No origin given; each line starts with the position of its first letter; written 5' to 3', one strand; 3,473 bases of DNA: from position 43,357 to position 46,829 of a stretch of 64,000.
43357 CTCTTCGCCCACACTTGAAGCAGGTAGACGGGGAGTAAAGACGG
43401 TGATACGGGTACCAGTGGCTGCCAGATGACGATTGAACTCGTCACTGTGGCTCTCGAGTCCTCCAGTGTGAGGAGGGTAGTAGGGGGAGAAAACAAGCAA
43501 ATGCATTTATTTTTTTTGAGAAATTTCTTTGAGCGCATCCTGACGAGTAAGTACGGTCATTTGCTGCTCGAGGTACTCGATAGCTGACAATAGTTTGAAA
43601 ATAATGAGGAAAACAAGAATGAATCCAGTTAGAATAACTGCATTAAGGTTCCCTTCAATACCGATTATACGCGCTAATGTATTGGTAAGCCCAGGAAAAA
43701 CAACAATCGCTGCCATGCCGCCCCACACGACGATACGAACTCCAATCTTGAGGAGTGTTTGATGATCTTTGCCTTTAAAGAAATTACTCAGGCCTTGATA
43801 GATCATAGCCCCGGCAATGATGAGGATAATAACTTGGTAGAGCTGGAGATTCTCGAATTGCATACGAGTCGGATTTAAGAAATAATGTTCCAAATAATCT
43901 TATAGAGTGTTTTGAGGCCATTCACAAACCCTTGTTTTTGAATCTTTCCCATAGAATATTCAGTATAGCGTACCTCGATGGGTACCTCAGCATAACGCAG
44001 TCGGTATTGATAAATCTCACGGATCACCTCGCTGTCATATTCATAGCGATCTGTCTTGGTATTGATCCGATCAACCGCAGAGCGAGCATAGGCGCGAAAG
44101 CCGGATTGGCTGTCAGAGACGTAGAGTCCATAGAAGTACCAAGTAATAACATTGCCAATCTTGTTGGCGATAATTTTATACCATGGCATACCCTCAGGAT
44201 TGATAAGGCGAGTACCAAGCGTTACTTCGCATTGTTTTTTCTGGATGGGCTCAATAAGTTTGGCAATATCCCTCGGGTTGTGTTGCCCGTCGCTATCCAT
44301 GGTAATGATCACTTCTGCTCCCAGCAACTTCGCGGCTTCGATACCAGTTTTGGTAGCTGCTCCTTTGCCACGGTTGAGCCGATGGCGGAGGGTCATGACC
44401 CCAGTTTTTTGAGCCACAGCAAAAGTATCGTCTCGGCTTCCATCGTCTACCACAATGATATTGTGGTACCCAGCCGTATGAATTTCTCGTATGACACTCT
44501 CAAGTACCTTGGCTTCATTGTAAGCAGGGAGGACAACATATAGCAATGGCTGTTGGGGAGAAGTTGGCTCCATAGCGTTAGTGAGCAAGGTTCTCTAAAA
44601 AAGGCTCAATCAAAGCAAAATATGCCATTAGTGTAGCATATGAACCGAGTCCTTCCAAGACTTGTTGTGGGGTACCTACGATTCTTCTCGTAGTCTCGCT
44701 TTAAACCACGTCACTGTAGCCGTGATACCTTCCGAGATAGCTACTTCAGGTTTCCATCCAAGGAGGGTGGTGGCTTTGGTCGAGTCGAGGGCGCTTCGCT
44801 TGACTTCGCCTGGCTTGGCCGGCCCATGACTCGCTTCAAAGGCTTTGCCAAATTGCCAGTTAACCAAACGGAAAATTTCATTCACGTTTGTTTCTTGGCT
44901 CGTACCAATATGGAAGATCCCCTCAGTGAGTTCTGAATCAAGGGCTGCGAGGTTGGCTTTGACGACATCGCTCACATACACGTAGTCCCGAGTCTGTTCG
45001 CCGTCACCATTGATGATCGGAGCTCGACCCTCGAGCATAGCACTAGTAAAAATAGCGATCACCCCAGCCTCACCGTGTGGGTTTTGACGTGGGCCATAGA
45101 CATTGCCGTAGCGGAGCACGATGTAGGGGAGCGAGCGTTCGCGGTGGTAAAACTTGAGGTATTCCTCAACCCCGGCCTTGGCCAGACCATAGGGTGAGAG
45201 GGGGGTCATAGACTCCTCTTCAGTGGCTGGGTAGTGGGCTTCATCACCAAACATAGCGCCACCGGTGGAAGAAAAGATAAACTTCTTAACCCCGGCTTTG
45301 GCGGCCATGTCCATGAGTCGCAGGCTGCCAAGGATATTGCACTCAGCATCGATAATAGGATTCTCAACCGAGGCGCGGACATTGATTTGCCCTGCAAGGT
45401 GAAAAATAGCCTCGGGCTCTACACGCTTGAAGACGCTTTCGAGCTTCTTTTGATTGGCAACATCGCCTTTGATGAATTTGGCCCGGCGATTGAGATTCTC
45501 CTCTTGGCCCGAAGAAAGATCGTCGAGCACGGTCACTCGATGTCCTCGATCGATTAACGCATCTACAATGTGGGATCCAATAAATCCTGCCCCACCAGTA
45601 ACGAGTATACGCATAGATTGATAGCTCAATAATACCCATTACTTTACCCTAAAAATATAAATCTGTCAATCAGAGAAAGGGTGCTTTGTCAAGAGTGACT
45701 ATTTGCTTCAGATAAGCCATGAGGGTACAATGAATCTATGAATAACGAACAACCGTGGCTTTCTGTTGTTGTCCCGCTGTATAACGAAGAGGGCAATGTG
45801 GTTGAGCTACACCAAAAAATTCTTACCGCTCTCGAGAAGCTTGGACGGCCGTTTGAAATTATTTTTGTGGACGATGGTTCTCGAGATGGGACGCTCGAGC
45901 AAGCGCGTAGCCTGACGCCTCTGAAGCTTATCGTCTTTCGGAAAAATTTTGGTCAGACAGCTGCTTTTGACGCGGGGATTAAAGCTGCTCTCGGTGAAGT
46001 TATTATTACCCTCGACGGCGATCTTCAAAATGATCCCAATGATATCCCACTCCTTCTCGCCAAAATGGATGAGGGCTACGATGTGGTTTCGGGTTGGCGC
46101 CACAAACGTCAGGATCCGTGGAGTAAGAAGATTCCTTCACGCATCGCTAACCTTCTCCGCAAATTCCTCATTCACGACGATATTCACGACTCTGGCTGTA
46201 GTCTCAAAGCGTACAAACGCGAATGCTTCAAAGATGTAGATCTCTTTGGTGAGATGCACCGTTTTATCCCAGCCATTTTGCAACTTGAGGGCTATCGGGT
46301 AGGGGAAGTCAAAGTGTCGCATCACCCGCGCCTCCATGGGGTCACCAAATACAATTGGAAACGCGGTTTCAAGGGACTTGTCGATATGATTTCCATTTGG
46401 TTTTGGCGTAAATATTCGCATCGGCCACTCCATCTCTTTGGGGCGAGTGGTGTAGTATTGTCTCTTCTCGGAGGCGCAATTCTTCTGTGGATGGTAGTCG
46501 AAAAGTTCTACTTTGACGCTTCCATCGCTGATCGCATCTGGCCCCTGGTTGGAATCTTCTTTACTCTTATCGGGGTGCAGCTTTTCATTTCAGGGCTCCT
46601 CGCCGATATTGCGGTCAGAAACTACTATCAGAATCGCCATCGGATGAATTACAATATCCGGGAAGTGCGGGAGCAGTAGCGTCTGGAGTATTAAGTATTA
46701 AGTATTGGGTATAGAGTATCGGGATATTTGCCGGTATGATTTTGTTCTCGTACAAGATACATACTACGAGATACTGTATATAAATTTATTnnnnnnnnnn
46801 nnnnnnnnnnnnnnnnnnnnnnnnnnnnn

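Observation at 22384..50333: Three independent small-membrane-accessory plus polyprenyl-P GT2 modules in one locus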

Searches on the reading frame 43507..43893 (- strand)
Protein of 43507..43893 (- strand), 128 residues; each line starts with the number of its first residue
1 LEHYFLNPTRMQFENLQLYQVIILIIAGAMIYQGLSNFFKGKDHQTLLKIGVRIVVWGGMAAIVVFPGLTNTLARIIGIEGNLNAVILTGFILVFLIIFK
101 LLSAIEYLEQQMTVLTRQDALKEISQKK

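Call 5: search_protein_families(library=pfam, proteins=[window:43507-43893:-], max_evalue=0.01)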
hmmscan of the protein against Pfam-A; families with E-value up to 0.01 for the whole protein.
window:43507-43893:- (128 aa): 1 family
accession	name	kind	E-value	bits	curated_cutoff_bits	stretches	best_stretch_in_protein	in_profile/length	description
PF10066.14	DUF2304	-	2.6e-14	53.8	25.5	1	19-123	2-104/106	Uncharacterized conserved protein (DUF2304)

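Call 10: search_protein_families(library=ncbifam, proteins=[window:43507-43893:-], max_evalue=0.001)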
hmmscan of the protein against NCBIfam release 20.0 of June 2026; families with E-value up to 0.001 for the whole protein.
window:43507-43893:- (128 aa): 0 families

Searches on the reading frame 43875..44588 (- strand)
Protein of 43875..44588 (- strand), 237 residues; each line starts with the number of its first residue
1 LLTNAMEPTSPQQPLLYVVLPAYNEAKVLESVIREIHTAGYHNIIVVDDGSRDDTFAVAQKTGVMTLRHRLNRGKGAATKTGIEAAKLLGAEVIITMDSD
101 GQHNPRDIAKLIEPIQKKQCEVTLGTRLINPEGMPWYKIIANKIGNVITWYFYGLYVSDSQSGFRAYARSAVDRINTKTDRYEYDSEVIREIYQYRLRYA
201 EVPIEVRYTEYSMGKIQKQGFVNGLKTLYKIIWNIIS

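Call 5: search_protein_families(library=pfam, proteins=[window:43875-44588:-], max_evalue=0.01)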
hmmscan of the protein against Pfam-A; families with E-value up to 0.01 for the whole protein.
window:43875-44588:- (237 aa): 3 families
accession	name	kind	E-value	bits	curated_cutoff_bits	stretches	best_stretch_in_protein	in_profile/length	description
PF00535.33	Glycos_transf_2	-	7.1e-24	85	23.3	1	18-174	2-166/168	Glycosyl transferase family 2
PF13641.12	Glyco_tranf_2_3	-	1.5e-06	28.8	27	1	14-121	2-117/230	Glycosyltransferase like family 2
PF13704.12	Glyco_tranf_2_4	-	5.6e-05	24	27.5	1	24-80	2-58/98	Glycosyl transferase family 2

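Call 10: search_protein_families(library=ncbifam, proteins=[window:43875-44588:-], max_evalue=0.001)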
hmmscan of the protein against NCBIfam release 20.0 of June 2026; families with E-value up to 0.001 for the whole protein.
window:43875-44588:- (237 aa): 17 families
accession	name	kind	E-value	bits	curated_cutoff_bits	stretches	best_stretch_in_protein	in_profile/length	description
NF058614.1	PPMAGASynPpgS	equivalog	4.5e-46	157.1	370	1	17-229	3-217/226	polyprenyl-phospho-N-acetylgalactosaminyl synthase PpgS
TIGR04182.1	glyco_TIGR04182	equivalog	2.8e-33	115.6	325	1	18-226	4-209/293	S-layer glycoprotein N-glycosyltransferase AglJ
NF041391.1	DPhHxTase_Halo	equivalog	2.6e-16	59.3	375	1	22-207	3-186/213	dolichyl-phosphate hexose transferase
NF041875.1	EPS_EpsD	equivalog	6e-13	48.9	370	1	17-138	2-130/325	exopolysaccharide biosynthesis glycosyltransferase EpsD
NF007986.1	PRK10714.1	equivalog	1.1e-12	47.6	529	1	17-231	9-222/316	undecaprenyl-phosphate 4-deoxy-4-formamido-L-arabinose transferase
TIGR03937.1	PgaC_IcaA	equivalog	2.8e-12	46.3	422.3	1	6-118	37-153/407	poly-beta-1,6-N-acetyl-D-glucosamine synthase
TIGR03965.1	mycofact_glyco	equivalog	3.2e-11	42.8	280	1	11-119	71-183/467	mycofactocin biosynthesis glycosyltransferase MftF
NF047588.1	GlcsyltransPgfSStrep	equivalog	1.2e-10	41.1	500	1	17-180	4-172/308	glycosyltransferase PgfS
TIGR03469.1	HpnB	hypoth_equivalog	1.4e-10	40.8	379.25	1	9-122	39-167/386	hopene-associated glycosyltransferase HpnB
NF047683.1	TeichurnBiosyTuaG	equivalog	5.4e-10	39.3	400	1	11-141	3-138/252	teichuronic acid biosynthesis protein TuaG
TIGR04283.1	glyco_like_mftF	equivalog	2.4e-09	37.1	182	1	18-103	3-85/221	TIGR04283 family arsenosugar biosynthesis glycosyltransferase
NF010496.0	PRK13915.1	equivalog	2.5e-09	36.6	262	1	17-117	34-144/307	glucosyl-3-phosphoglycerate synthase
NF007482.0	PRK10073.1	equivalog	5e-07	29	423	1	12-122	4-117/334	glycosyltransferase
TIGR03111.1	glyc2_xrt_Gpos1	hypoth_equivalog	8.1e-07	28.2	363.95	1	12-118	47-159/439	TIGR03111 family XrtG-associated glycosyltransferase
TIGR04242.1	nodulat_NodC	equivalog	1.5e-05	24.1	550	1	10-126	44-167/395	chitooligosaccharide synthase NodC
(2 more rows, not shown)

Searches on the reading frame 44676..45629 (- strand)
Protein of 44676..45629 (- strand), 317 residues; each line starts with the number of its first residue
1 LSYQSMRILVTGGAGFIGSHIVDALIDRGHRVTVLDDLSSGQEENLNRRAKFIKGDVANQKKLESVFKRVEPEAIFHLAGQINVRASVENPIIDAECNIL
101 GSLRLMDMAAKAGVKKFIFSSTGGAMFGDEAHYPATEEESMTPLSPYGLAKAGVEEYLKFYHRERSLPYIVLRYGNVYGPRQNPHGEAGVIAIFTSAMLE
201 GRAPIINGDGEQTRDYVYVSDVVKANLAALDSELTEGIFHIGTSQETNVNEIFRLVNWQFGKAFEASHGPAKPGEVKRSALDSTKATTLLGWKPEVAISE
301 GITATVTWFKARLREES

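Call 5: search_protein_families(library=pfam, proteins=[window:44676-45629:-], max_evalue=0.01)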
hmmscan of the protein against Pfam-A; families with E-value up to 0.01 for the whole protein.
window:44676-45629:- (317 aa): 12 families
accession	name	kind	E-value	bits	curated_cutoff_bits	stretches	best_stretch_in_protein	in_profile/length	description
PF01370.27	Epimerase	-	2.5e-65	220.7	20.9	1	8-242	1-240/240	NAD dependent epimerase/dehydratase family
PF16363.11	GDP_Man_Dehyd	-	2.8e-62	211.5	27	1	9-304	1-331/332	GDP-mannose 4,6 dehydratase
PF01073.25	3Beta_HSD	-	4.9e-23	82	22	1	9-230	1-229/280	3-beta hydroxysteroid dehydrogenase/isomerase family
PF02719.21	Polysacc_synt_2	-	4.9e-19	69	20.2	1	8-251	1-238/293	Polysaccharide biosynthesis protein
PF04321.23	RmlD_sub_bind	-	3.9e-18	66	27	1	6-294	1-271/287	RmlD substrate binding domain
PF13460.12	NAD_binding_10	-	1.2e-13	51.8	27.2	1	12-177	1-146/184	NAD(P)H-binding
PF07993.18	NAD_binding_4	-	5.9e-13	49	20.1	1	45-224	58-256/258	Male sterility protein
PF05368.20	NmrA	-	8.7e-13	49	27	1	6-132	3-117/298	NmrA-like family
PF00106.31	adh_short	-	1.3e-05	25.2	26.6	1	8-71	3-72/195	short chain dehydrogenase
PF08659.16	KR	-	3.8e-05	24.1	22.6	1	8-128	3-142/180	KR domain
PF03435.24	Sacchrp_dh_NADP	-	0.007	17.1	25.1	0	13-83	5-80/129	Saccharopine dehydrogenase NADP binding domain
PF02737.24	3HCDH_N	-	0.0098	16.3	22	0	13-70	6-67/180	3-hydroxyacyl-CoA dehydrogenase, NAD binding domain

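Call 10: search_protein_families(library=ncbifam, proteins=[window:44676-45629:-], max_evalue=0.001)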
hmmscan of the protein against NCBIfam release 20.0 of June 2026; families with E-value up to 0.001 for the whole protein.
window:44676-45629:- (317 aa): 53 families (the best 25 are shown)
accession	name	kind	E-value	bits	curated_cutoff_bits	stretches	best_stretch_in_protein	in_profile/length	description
TIGR01179.1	galE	equivalog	5.4e-60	203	262.3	1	7-311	1-327/332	UDP-glucose 4-epimerase GalE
TIGR01181.1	dTDP_gluc_dehyt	equivalog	1.8e-53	181.7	365.1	1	7-311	1-313/321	dTDP-glucose 4,6-dehydratase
TIGR04180.1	EDH_00030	hypoth_equivalog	2.5e-41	141.7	475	1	8-296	1-296/297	NAD-dependent 4,6-dehydratase LegB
NF011728.1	PRK15181.1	equivalog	3.5e-39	134.8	760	1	6-310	16-338/348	Vi polysaccharide biosynthesis UDP-N-acetylglucosaminuronic acid C-4 epimerase TviC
TIGR02197.1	heptose_epim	equivalog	1.3e-38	132.9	274.6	1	8-265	1-267/316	ADP-glyceromanno-heptose 6-epimerase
NF007490.0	PRK10084.1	subfamily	1.4e-34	119.7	649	2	136-311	156-336/361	dTDP-glucose 4,6-dehydratase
NF007956.0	PRK10675.1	subfamily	3.7e-34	118.3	394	1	6-308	1-328/338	UDP-glucose 4-epimerase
NF007582.0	PRK10217.1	equivalog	1.6e-30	106.4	698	1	7-311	3-333/355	dTDP-glucose 4,6-dehydratase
TIGR02622.1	CDP_4_6_dhtase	equivalog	4.8e-27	95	278.45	1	3-313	2-334/352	CDP-glucose 4,6-dehydratase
NF008360.0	PRK11150.1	equivalog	3.1e-23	82.5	452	1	8-252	2-246/310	ADP-glyceromanno-heptose 6-epimerase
TIGR03466.1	HpnA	hypoth_equivalog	6e-23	81.2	367.65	1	6-183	1-176/327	hopanoid-associated sugar epimerase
NF047922.1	GDPFucSynFcl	equivalog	6.8e-20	71.7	500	1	5-312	2-304/308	GDP-L-fucose synthase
NF058621.1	DiazavRedAvaA7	equivalog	2.8e-19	69.9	400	1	6-244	1-232/304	3-diazoavenalumate denitrifying reductase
NF043036.1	ErythonDh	equivalog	1.7e-18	66.9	325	1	6-173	1-175/321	D-erythronate dehydrogenase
NF042422.1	oxyalk_red_OleD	equivalog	9.5e-18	64.6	580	1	6-232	1-217/329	2-alkyl-3-oxoalkanoate reductase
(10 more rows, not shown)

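Call 38: search_solved_structures(query=window:44676-45629:-, max_evalue=1e-20)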
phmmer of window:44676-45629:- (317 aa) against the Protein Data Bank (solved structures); distinct sequences matched with E-value up to 1e-20: 84 (the best 60 are shown).
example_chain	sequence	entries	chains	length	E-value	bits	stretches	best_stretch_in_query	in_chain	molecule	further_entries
4zrm_A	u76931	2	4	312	3.4e-98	332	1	5-313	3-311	UDP-glucose 4-epimerase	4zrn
2p5u_A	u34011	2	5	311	7.2e-76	258.7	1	6-311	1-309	UDP-glucose 4-epimerase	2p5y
7ys8_A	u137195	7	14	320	1e-68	235.3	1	6-312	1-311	UDP-glucose 4-epimerase | UDP-glucose 4-epimerase along with EC 5.1.3.2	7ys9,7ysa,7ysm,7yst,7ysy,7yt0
6dnt_A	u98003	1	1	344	3.7e-61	210.4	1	5-312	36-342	NAD-dependent epimerase/dehydratase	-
6wjb_A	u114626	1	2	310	4.1e-57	197.2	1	5-289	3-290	NAD-dependent epimerase/dehydratase family protein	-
6wj9_A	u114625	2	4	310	1.8e-56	195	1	5-289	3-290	NAD-dependent epimerase/dehydratase family protein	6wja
6pmh_A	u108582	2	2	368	4.4e-45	157.6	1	3-310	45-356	UDP-glucose 4-epimerase related protein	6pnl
6bwl_A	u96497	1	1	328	6.9e-44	153.7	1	6-311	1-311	Pal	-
3ru7_A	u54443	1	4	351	2.8e-43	151.7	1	8-311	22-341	WbgU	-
3ru9_A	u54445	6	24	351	3.3e-43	151.5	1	8-311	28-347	WbgU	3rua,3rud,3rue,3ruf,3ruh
3lu1_A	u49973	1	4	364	3.8e-43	151.3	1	8-311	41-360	WbgU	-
3ruc_A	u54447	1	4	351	4.5e-43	151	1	8-311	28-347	WbgU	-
10ke_A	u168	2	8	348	4.9e-42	147.6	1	4-313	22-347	Capsular polysaccharide biosynthesis protein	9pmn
3icp_A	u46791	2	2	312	3e-41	145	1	6-306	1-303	NAD-dependent epimerase/dehydratase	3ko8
1sb8_A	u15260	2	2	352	5.7e-41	144.1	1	9-310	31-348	wbpP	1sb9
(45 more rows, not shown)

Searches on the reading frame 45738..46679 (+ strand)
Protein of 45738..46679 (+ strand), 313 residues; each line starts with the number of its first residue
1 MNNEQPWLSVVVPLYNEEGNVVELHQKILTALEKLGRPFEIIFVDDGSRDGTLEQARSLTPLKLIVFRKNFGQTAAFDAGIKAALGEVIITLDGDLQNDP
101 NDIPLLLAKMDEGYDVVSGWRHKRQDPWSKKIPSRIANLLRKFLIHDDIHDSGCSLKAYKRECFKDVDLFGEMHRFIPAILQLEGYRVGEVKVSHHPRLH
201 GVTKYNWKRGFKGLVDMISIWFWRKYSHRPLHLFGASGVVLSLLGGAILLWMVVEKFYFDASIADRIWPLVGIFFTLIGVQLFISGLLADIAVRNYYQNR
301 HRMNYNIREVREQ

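Call 5: search_protein_families(library=pfam, proteins=[window:45738-46679:+], max_evalue=0.01)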
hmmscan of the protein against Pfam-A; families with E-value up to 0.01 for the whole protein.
window:45738-46679:+ (313 aa): 2 families
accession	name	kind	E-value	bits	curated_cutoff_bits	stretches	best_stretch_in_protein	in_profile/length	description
PF00535.33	Glycos_transf_2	-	2e-33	116.2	23.3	1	9-166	1-166/168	Glycosyl transferase family 2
PF10111.15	Glyco_tranf_2_2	-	2.2e-07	31.1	27.3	1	9-96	1-92/276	Glycosyltransferase like family 2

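Call 10: search_protein_families(library=ncbifam, proteins=[window:45738-46679:+], max_evalue=0.001)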
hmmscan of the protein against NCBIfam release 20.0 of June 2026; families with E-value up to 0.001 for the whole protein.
window:45738-46679:+ (313 aa): 17 families
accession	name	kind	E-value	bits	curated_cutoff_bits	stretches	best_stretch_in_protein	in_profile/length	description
NF007986.1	PRK10714.1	equivalog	1.1e-52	179.1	529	1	8-310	8-311/316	undecaprenyl-phosphate 4-deoxy-4-formamido-L-arabinose transferase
NF047588.1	GlcsyltransPgfSStrep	equivalog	6.5e-41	140.5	500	1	8-309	3-304/308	glycosyltransferase PgfS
TIGR04182.1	glyco_TIGR04182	equivalog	3.6e-20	72.5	325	1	9-301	3-291/293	S-layer glycoprotein N-glycosyltransferase AglJ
NF041875.1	EPS_EpsD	equivalog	9e-13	48.3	370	1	8-107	1-101/325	exopolysaccharide biosynthesis glycosyltransferase EpsD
TIGR03937.1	PgaC_IcaA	equivalog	1.2e-12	47.6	422.3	1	3-112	42-152/407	poly-beta-1,6-N-acetyl-D-glucosamine synthase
NF041391.1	DPhHxTase_Halo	equivalog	4.7e-12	45.3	375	1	15-204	4-191/213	dolichyl-phosphate hexose transferase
TIGR04283.1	glyco_like_mftF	equivalog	1e-10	41.6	182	1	8-101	1-88/221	TIGR04283 family arsenosugar biosynthesis glycosyltransferase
NF058614.1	PPMAGASynPpgS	equivalog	1.1e-10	41.3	370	1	10-169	4-167/226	polyprenyl-phospho-N-acetylgalactosaminyl synthase PpgS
TIGR03965.1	mycofact_glyco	equivalog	3.1e-10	39.5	280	1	5-112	73-181/467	mycofactocin biosynthesis glycosyltransferase MftF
NF007482.0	PRK10073.1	equivalog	1.8e-08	33.8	423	1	1-107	1-107/334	glycosyltransferase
NF047683.1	TeichurnBiosyTuaG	equivalog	1.5e-06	28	400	1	1-102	1-103/252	teichuronic acid biosynthesis protein TuaG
NF010496.0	PRK13915.1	equivalog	2.3e-06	26.9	262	1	8-99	33-130/307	glucosyl-3-phosphoglycerate synthase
TIGR04242.1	nodulat_NodC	equivalog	1.2e-05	24.4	550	1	3-112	45-158/395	chitooligosaccharide synthase NodC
NF050050.1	ProtGlycPglI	equivalog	7.7e-05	22.2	500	1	6-118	2-116/306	GalNAc(5)-diNAcBac-PP-undecaprenol beta-1,3-glucosyltransferase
TIGR03111.1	glyc2_xrt_Gpos1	hypoth_equivalog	0.00045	19.1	363.95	1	3-112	46-158/439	TIGR03111 family XrtG-associated glycosyltransferase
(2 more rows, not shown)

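Call 63: search_solved_structures(query=window:45738-46679:+, max_evalue=1e-8)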
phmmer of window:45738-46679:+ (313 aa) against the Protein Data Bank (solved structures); distinct sequences matched with E-value up to 1e-8: 7.
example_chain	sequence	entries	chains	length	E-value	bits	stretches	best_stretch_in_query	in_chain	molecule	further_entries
9hwj_A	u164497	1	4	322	2.3e-49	171.3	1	8-310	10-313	Undecaprenyl-phosphate 4-deoxy-4-formamido-L-arabinose transferase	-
9bhc_C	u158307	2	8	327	1.6e-47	165.3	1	8-310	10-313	Undecaprenyl-phosphate 4-deoxy-4-formamido-L-arabinose transferase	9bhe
8vxh_A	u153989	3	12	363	2.2e-47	164.8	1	8-310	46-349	Undecaprenyl-phosphate 4-deoxy-4-formamido-L-arabinose transferase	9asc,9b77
5eke_A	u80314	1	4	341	2.5e-32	115.3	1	6-307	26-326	Uncharacterized glycosyltransferase sll0501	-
5ekp_C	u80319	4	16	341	5.9e-32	114.1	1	6-307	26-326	Uncharacterized glycosyltransferase sll0501 | Glycosyltransferase sll0501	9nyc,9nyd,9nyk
9nye_A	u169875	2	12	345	6.1e-32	114.1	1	6-307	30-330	Glycosyltransferase sll0501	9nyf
5mlz_A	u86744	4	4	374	7e-20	74.4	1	8-242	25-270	Dolichol monophosphate mannose synthase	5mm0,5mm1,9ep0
